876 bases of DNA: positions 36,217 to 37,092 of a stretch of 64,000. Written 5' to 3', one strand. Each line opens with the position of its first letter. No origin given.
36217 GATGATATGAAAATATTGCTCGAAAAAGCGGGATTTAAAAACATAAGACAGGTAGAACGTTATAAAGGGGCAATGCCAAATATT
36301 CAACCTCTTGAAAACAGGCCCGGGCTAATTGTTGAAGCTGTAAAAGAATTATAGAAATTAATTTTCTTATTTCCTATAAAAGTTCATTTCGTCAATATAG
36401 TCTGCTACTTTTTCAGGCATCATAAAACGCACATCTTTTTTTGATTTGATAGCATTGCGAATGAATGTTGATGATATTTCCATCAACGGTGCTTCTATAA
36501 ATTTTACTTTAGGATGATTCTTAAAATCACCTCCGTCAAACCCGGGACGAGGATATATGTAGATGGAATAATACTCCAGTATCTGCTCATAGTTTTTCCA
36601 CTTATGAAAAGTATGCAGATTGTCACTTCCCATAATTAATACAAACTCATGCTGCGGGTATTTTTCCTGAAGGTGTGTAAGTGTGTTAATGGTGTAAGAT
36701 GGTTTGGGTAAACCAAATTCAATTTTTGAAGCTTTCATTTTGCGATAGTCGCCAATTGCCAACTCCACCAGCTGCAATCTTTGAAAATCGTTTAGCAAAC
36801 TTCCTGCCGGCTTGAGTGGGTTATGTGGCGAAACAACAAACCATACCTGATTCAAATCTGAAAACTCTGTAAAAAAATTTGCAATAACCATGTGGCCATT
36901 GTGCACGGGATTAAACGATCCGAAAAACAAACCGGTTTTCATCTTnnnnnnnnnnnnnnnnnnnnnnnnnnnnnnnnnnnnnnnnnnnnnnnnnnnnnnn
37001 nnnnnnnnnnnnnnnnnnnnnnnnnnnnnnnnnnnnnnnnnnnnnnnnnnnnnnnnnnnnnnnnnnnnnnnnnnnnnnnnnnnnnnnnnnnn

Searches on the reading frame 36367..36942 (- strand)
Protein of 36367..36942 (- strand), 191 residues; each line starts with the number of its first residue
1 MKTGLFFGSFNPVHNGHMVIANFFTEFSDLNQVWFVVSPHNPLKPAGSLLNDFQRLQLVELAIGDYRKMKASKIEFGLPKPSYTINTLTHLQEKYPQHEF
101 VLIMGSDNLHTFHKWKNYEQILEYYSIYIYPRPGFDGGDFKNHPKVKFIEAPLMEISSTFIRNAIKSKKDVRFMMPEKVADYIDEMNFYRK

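Call 34: search_protein_families(library=pfam, proteins=[window:36367-36942:-], max_evalue=0.001)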
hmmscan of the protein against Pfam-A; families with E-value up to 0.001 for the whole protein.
window:36367-36942:- (191 aa): 1 family
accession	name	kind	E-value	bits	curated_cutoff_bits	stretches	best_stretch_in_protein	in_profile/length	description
PF01467.32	CTP_transf_like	-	6.7e-18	65.6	21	1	5-163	1-132/133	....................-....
